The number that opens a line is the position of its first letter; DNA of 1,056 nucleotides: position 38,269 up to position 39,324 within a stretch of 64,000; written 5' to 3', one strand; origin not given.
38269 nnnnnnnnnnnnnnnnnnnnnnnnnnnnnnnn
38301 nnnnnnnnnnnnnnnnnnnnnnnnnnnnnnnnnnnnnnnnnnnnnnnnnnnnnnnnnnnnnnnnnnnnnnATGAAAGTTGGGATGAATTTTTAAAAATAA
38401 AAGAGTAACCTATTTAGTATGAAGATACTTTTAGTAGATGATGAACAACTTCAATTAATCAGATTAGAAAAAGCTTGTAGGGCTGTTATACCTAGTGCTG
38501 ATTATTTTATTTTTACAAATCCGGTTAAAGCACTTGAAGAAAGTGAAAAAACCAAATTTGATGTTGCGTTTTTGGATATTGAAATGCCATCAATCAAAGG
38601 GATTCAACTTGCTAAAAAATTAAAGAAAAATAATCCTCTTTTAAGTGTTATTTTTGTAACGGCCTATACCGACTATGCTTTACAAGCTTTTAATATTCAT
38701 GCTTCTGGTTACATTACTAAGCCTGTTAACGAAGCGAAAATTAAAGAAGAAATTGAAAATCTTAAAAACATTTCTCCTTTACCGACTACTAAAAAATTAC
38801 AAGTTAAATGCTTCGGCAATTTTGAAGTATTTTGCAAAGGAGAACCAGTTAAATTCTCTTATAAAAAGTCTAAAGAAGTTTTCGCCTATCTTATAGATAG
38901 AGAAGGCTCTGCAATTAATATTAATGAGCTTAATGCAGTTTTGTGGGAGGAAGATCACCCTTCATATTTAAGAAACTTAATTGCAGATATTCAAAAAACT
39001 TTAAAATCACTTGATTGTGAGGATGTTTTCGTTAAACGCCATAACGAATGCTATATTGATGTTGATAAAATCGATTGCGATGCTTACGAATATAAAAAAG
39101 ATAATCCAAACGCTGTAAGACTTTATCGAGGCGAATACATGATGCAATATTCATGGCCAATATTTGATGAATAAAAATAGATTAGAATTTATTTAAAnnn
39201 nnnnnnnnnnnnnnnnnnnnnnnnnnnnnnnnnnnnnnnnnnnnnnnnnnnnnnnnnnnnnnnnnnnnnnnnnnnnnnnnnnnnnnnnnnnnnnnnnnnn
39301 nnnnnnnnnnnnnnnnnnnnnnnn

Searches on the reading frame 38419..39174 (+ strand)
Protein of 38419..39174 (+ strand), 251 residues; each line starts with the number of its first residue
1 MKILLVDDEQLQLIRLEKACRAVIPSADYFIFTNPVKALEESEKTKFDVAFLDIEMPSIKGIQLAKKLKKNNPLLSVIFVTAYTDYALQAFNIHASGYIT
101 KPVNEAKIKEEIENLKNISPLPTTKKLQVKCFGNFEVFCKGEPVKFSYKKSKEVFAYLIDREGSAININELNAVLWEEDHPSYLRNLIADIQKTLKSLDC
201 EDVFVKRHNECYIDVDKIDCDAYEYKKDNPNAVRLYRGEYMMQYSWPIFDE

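Call 3: search_protein_families(library=pfam, proteins=[window:38419-39174:+], max_evalue=0.01)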
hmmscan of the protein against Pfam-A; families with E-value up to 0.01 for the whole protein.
window:38419-39174:+ (251 aa): 1 family
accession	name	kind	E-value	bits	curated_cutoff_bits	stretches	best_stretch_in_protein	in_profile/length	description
PF00072.30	Response_reg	-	4.1e-22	78.9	30.2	1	3-112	1-110/111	Response regulator receiver domain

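Call 7: search_protein_families(library=ncbifam, proteins=[window:38419-39174:+], max_evalue=1)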
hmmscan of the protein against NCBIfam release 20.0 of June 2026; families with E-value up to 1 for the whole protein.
window:38419-39174:+ (251 aa): 96 families (the best 25 are shown)
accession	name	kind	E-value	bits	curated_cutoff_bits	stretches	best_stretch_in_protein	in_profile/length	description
NF008677.0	PRK11697.1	equivalog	1.8e-21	76.6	246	1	1-117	2-117/238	two-component system response regulator BtsR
NF010684.1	PRK14084.1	equivalog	1e-16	61.4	375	1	1-119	1-119/254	response regulator transcription factor LytR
NF041734.1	resp_reg_RppA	equivalog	6e-13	48.7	250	1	1-184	1-194/229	two-component system response regulator RppA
NF053854.1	RespRegPhoBBctds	equivalog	3.1e-12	46.3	270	1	3-193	1-202/225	two-component system response regulator PhoB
NF051850.1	RespRegRprY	equivalog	6.9e-12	45.3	370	1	2-116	6-120/234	response regulator transcription factor RprY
NF001965.0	PRK00742.1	subfamily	7.3e-12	45.1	293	1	1-109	4-115/357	chemotaxis-specific protein-glutamate methyltransferase CheB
NF052313.1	T9SS_RR_PorX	equivalog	7.1e-11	41.5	300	1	2-110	2-110/513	T9SS response regulator signal transducer PorX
NF053512.1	nitric_RR_NosR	exception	8.7e-11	41.5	400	1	3-114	1-113/422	response regulator c-di-GMP phosphodiesterase, NosR family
NF041367.1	CheY_Halo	equivalog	1.1e-10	41.8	200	1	33-114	29-112/114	chemotaxis protein CheY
NF007135.0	PRK09581.1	equivalog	1.7e-10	40.3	474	1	2-175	4-175/457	PleD family two-component system response regulator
NF046022.1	RespRegCpdRBruc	equivalog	4.4e-10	39.6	180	1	2-114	3-115/120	cell cycle two-component system response regulator CpdR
NF033117.2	vanR_ACDEGLN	exception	5.2e-10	39.3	350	1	27-191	21-198/226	VanR-ABDEGLN family response regulator transcription factor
NF040749.1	tetrathio_RR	equivalog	6.4e-10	39.1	290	1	3-126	2-125/191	tetrathionate respiration response regulator TtrR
NF008469.0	PRK11361.1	equivalog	1.1e-09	37.5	714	1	2-109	6-113/461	acetoacetate metabolism transcriptional regulator AtoC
NF008318.0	PRK11107.1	equivalog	1.2e-09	36.8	890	1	1-120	668-789/920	two-component sensor histidine kinase BarA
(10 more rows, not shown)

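Call 22: find_homologous_proteins(query=window:38419-39174:+, max_evalue=1e-10)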
Query window:38419-39174:+ (251 aa): 2359 proteins with E <= 1e-10 among 2929 candidates; the best 120 are listed.
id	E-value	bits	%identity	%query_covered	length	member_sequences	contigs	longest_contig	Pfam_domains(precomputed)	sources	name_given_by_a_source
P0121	1.4e-163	560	100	100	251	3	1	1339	PF00072.31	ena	-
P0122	1.3e-144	498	86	100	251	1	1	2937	PF00072.31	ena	-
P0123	2.6e-142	491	85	100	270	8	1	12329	PF00072.31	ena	-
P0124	3.0e-141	487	84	100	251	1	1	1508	PF00072.31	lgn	-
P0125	7.7e-141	486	84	100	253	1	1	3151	PF00072.31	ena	-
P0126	1.2e-140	485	84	100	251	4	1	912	PF00072.31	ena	-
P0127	2.3e-139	481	81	100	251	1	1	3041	PF00072.31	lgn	-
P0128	1.4e-138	478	81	100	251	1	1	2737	PF00072.31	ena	-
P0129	1.5e-136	472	81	100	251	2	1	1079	PF00072.31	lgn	-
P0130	4.2e-136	470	81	100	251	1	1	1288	PF00072.31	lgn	-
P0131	2.0e-135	468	79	100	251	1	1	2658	PF00072.31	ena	-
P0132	2.0e-132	458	78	100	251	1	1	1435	PF00072.31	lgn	-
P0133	6.6e-132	457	77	100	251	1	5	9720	PF00072.31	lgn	-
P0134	1.3e-131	456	78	100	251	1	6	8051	PF00072.31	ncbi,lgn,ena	-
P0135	1.6e-131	455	78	100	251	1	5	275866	PF00072.31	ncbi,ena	-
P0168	6.8e-127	440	75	100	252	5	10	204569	PF00072.31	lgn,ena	-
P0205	5.2e-123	427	73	100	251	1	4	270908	PF00072.31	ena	-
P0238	1.9e-118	412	71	100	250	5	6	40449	PF00072.31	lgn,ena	-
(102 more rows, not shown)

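Call 25: search_solved_structures(query=A1, max_evalue=1, show_alignments=0)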
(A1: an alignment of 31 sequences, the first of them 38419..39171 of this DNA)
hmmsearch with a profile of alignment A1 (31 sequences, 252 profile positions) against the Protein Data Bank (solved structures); distinct sequences matched with E-value up to 1: 288 (the best 60 are shown).
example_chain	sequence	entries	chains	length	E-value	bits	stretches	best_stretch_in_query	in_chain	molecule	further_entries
2qv0_A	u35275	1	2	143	1.8e-16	63.7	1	1-122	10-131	Protein mrkE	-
6m8o_A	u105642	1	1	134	2.8e-16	63.1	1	1-119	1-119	DNA-binding response regulator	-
6er7_A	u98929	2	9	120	3.2e-14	56.3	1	2-115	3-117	120aa long hypothetical chemotaxis protein (CheY)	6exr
9xzo_A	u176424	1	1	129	9.1e-13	51.6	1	2-115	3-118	De novo protein M1X0B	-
3a0r_B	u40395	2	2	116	1.3e-12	51.1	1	2-115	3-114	Response regulator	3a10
3a0u_A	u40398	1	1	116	1.8e-12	50.6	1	2-115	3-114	Response regulator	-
2jvk_A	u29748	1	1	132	7e-12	48.7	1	2-114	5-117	Sporulation initiation phosphotransferase F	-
1tmy_A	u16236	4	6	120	1.4e-11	47.7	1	2-116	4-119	CHEY PROTEIN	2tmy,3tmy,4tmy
6ifh_A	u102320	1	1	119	1.5e-11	47.6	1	2-115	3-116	Sporulation initiation phosphotransferase F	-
4iga_A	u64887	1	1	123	1.5e-11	47.6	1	2-116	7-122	Chemotaxis protein CheY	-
1u0s_Y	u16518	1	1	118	2e-11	47.2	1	2-115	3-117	Chemotaxis protein cheY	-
2jvj_A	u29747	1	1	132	2.1e-11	47.1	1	2-114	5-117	Sporulation initiation phosphotransferase F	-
1pey_A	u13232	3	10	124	3.5e-11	46.4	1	2-114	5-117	Sporulation initiation phosphotransferase F | SPORULATION RESPONSE REGULATORY PROTEIN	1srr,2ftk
1f51_E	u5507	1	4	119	4.3e-11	46.1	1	2-114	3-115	SPORULATION INITIATION PHOSPHOTRANSFERASE F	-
7od9_B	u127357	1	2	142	6.6e-11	45.5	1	4-115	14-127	Response regulator receiver protein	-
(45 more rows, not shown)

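Call 34: predict_structure(alignment_id=A1)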
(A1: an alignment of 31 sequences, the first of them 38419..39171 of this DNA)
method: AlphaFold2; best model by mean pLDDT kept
length: 251 residues; sequences in the alignment: 31
mean_pLDDT: 75.5   pTM: 0.62
mean pLDDT of the five models: 75.5, 74.1, 72.8, 72.0, 71.1
residues with pLDDT >= 90: 68; 70-90: 109; 50-70: 41; < 50: 33
segments of 3 or more residues with pLDDT < 50: 85-94, 231-251
pLDDT, mean of each block of 10 residues (from residue 1): 93 92 93 94 92 82 75 79 53 61 83 64 74 70 78 81 83 62 80 92 89 88 65 40 29 27
secondary structure, 60 per line:
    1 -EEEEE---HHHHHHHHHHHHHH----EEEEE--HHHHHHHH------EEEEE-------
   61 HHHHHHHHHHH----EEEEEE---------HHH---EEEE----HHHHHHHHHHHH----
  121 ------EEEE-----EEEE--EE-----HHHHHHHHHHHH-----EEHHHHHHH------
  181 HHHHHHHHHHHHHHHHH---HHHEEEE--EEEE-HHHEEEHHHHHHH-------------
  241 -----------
elements in order: E2-6 H10-23 E28-32 H35-42 E49-53 H61-71 E76-81 E97-100 H105-116 E127-130 E136-139 H149-160 H168-174 H181-197 E204-207 E210-213 E218-220 H221-227

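Call 40: fold_search(model_id=the predicted structure, library=pdb)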
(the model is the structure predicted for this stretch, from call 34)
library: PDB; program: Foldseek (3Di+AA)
matches with E <= 10: 1645; with E <= 0.001: 584
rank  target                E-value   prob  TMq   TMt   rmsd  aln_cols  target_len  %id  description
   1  1p2f                  4.0e-11  1.00  0.42  0.48  12.7       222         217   21  Crystal Structure Analysis of Response Regulator DrrB, a Thermotoga maritima OmpR/PhoB Homolog (released 2003-04-29)
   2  1ys6_A                5.2e-11  1.00  0.43  0.47  12.6       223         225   17  Crystal structure of the response regulatory protein PrrA from Mycobacterium Tuberculosis (released 2006-02-07)
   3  3r0j_B                1.1e-10  1.00  0.41  0.46  16.4       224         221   19  Structure of PhoP from Mycobacterium tuberculosis (released 2011-07-13)
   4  5ed4_F                1.2e-10  1.00  0.39  0.45  15.5       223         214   18  Structure of a PhoP-DNA complex (released 2016-04-27)
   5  7lz9                  1.3e-10  1.00  0.40  0.46   7.4       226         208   20  Inactive form of VanR from S. coelicolor (released 2021-07-14)
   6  7lza                  1.6e-10  1.00  0.41  0.46   7.3       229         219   21  Activated form of VanR from S. coelicolor (released 2021-07-14)
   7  1ys7_A                4.4e-10  1.00  0.43  0.48  12.4       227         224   16  Crystal structure of the response regulator protein prrA complexed with Mg2+ (released 2006-02-07)
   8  3r0j_A                4.4e-10  1.00  0.41  0.45  16.5       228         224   18  Structure of PhoP from Mycobacterium tuberculosis (released 2011-07-13)
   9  8uvx_A                5.0e-10  1.00  0.42  0.47  11.8       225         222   17  CosR DNA bound form I (released 2024-01-31)
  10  1kgs                  6.0e-10  1.00  0.40  0.45  14.7       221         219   18  Crystal Structure at 1.50 A of an OmpR/PhoB Homolog from Thermotoga maritima (released 2001-12-05)
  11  5ed4_E                6.4e-10  1.00  0.41  0.46  15.8       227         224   17  Structure of a PhoP-DNA complex (released 2016-04-27)
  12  5ed4_B                6.8e-10  1.00  0.40  0.46  15.6       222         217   18  Structure of a PhoP-DNA complex (released 2016-04-27)
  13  5u8m_A                7.2e-10  1.00  0.41  0.45  15.0       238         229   15  A novel family of redox sensors in the streptococci evolved from two-component response regulators (released 2017-12-20)
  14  1ys7_B                7.7e-10  1.00  0.42  0.46  12.3       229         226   17  Crystal structure of the response regulator protein prrA complexed with Mg2+ (released 2006-02-07)
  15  9dvt_S                7.7e-10  1.00  0.40  0.43  16.4       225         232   18  Cryo-EM structure of RpaA bound to PkaiBC DNA and the CTD of the alpha subunit of RNAP from the cyanobacterium Synecho (released 2025-10-15)
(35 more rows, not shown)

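Call 51: search_protein_families(library=pfam, alignment_id=A3, max_evalue=0.01)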
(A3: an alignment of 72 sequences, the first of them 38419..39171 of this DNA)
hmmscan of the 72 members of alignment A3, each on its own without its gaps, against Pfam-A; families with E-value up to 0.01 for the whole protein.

A. member 1, window:38419-39171:+ (251 aa): 1 family
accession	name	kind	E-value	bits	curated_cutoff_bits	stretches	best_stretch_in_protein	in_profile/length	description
PF00072.30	Response_reg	-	4.1e-22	78.9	30.2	1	3-112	1-110/111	Response regulator receiver domain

B. families by the number of members that match (of 72 scanned): 17 families
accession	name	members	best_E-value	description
PF00072.30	Response_reg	61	4.4e-32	Response regulator receiver domain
PF00486.34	Trans_reg_C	29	1.4e-14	Transcriptional regulatory protein, C terminal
PF20274.4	cREC_REC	3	0.0034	Cyclic-phosphate processing Receiver domain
PF06580.19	His_kinase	2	2.3e-17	Histidine kinase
PF00392.27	GntR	1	6.4e-16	Bacterial regulatory proteins, gntR family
PF02518.31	HATPase_c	1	1.4e-14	Histidine kinase-, DNA gyrase B-, and HSP90-like ATPase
PF24957.1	DrmE_C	1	6.6e-05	DISARM protein DrmE, C-terminal domain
PF05899.18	Cupin_3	1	0.00024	EutQ-like cupin domain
PF16927.11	HisKA_7TM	1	0.0003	N-terminal 7TM region of histidine kinase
PF11654.13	NCE101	1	0.00067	Non-classical export protein 1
PF24516.1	ARM_KNTC1_2nd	1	0.00075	KNTC1 second ARM-repeats domain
PF02887.21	PK_C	1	0.00086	Pyruvate kinase, alpha/beta domain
PF07432.18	Hc1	1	0.0041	Histone H1-like protein Hc1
PF02390.23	Methyltransf_4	1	0.0044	Putative methyltransferase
PF01658.22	Inos-1-P_synth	1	0.0045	Myo-inositol-1-phosphate synthase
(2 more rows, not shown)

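Call 60: find_encoding_contigs(protein=P0135, flank=10000, max_places=3)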
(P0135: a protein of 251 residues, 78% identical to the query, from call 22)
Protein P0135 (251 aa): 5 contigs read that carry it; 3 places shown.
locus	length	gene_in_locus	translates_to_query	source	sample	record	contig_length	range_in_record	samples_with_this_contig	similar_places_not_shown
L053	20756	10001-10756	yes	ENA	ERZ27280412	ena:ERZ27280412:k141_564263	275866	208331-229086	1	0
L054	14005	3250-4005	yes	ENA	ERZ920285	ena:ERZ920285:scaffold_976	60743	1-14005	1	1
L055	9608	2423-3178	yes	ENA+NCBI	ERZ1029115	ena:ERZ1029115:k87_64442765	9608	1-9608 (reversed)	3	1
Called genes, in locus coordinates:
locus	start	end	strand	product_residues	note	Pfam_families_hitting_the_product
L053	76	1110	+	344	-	PF02588:YitT_membrane, PF10035:DUF2179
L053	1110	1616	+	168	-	PF04892:VanZ-LLP1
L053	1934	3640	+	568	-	PF00563:EAL (weak)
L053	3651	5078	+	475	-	PF00587:tRNA-synt_2b, PF03129:HGTP_anticodon, PF09180:ProRS-C_1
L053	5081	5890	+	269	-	PF01553:Acyltransferase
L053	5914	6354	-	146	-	PF00293:NUDIX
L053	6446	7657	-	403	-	PF01548:DEDD_Tnp_IS110, PF02371:Transposase_20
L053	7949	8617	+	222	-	PF08378:NERD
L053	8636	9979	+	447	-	PF01633:Choline_kinase, PF01636:APH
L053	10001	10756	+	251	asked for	PF00072:Response_reg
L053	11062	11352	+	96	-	PF01740:STAS, PF13466:STAS_2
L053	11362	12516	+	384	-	PF01740:STAS, PF01636:APH, PF02958:EcKL (weak)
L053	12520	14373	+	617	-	PF07228:SpoIIE, PF13581:HATPase_c_2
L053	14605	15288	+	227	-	PF07947:YhhN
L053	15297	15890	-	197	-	PF01725:Ham1p_like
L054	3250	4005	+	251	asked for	PF00072:Response_reg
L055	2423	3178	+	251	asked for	PF00072:Response_reg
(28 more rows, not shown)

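Call 61: find_encoding_contigs(protein=P0168, flank=10000, max_places=3)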
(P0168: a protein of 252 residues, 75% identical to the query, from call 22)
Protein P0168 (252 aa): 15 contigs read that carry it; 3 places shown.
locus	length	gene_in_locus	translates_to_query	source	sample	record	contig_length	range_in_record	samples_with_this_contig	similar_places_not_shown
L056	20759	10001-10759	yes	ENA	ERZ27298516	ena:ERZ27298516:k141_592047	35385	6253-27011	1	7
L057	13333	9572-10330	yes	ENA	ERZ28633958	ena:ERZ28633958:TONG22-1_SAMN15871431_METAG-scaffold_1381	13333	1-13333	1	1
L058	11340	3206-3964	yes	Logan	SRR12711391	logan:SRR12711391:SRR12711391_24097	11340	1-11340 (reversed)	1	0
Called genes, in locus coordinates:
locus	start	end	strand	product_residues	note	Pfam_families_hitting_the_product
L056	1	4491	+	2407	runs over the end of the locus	PF00668:Condensation, PF00501:AMP-binding, PF00550:PP-binding, PF00668:Condensation, PF00501:AMP-binding, PF01073:3Beta_HSD, PF01370:Epimerase, PF07993:NAD_binding_4, +5 more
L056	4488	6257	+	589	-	PF01554:MatE, PF13581:HATPase_c_2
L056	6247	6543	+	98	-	PF01740:STAS, PF13466:STAS_2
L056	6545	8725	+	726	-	PF07228:SpoIIE, PF13581:HATPase_c_2 (weak)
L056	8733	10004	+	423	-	PF06580:His_kinase, PF02518:HATPase_c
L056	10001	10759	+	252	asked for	PF00072:Response_reg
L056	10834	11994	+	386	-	-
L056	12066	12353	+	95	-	-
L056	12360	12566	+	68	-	-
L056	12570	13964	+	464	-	PF04055:Radical_SAM, PF13353:Fer4_12 (weak), PF13186:SPASM (weak)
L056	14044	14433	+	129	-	-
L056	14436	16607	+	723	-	PF03412:Peptidase_C39, PF13529:Peptidase_C39_2, PF00664:ABC_membrane, PF00005:ABC_tran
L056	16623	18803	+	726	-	PF02463:SMC_N (faint), PF00664:ABC_membrane, PF00005:ABC_tran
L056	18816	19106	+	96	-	PF01740:STAS, PF13466:STAS_2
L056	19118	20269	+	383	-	PF01740:STAS, PF01636:APH, PF02958:EcKL (weak)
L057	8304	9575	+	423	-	PF06580:His_kinase, PF02518:HATPase_c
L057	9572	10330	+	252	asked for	PF00072:Response_reg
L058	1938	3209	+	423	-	PF06580:His_kinase, PF02518:HATPase_c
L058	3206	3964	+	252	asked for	PF00072:Response_reg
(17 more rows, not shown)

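Call 62: find_encoding_contigs(protein=P0205, flank=10000, max_places=3)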
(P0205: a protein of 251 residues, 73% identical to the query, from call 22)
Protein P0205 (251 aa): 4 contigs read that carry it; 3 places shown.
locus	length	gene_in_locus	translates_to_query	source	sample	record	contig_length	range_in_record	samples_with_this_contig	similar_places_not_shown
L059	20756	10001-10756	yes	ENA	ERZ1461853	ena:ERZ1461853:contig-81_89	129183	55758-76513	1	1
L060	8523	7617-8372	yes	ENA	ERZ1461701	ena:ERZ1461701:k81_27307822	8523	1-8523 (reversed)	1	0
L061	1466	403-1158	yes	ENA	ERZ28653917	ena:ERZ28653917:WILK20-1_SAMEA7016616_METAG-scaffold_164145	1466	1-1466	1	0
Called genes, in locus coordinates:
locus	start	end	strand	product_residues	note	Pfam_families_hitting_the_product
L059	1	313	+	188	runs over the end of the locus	-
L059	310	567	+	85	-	-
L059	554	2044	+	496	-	PF17657:DNA_pol3_finger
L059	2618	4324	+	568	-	PF00563:EAL (weak)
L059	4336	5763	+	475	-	PF00587:tRNA-synt_2b, PF03129:HGTP_anticodon, PF09180:ProRS-C_1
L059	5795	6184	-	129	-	PF00293:NUDIX, PF14815:NUDIX_4 (weak)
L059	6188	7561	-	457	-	PF01943:Polysacc_synt (faint), PF01554:MatE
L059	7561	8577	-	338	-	-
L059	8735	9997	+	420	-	PF06580:His_kinase, PF02518:HATPase_c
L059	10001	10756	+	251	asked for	PF00072:Response_reg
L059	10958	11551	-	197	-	PF01725:Ham1p_like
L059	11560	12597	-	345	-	PF01699:Na_Ca_ex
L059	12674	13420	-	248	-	-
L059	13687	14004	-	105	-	PF14595:Thioredoxin_9 (weak), PF00085:Thioredoxin, PF13728:TraF, PF13098:Thioredoxin_2, PF13905:Thioredoxin_8 (faint), PF13192:Thioredoxin_3 (weak)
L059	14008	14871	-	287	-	PF05857:TraX, PF03530:SK_channel (faint)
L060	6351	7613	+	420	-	PF06580:His_kinase, PF02518:HATPase_c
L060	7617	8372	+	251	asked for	PF00072:Response_reg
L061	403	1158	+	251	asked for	PF00072:Response_reg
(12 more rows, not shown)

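Call 63: find_encoding_contigs(protein=P0238, flank=10000, max_places=3)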
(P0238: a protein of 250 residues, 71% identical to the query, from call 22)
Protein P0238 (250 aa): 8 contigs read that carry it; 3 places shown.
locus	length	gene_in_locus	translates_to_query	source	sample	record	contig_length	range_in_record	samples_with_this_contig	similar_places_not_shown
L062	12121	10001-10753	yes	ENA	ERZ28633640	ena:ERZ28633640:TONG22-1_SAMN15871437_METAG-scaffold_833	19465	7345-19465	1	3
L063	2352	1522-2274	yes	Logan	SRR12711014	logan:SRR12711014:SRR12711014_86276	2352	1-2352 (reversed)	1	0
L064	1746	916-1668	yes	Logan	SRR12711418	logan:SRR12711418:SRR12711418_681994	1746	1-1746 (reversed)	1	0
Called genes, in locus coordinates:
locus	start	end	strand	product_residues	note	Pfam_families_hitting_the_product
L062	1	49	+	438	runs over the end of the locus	PF13641:Glyco_tranf_2_3, PF00535:Glycos_transf_2 (weak), PF13632:Glyco_trans_2_3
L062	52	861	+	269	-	PF01553:Acyltransferase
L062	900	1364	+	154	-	-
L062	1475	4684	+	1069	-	PF00005:ABC_tran, PF02463:SMC_N (weak), PF02687:FtsX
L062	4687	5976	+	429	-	PF00919:UPF0004, PF04055:Radical_SAM, PF18693:TRAM_2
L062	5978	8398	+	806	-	PF01915:Glyco_hydro_3_C, PF14310:Fn3-like, PF00933:Glyco_hydro_3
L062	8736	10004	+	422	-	PF06580:His_kinase, PF02518:HATPase_c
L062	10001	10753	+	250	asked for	PF00072:Response_reg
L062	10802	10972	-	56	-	PF07432:Hc1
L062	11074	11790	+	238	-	PF07947:YhhN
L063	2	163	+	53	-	?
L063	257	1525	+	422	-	PF06580:His_kinase, PF02518:HATPase_c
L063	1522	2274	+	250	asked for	PF00072:Response_reg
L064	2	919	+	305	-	?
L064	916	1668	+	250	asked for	PF00072:Response_reg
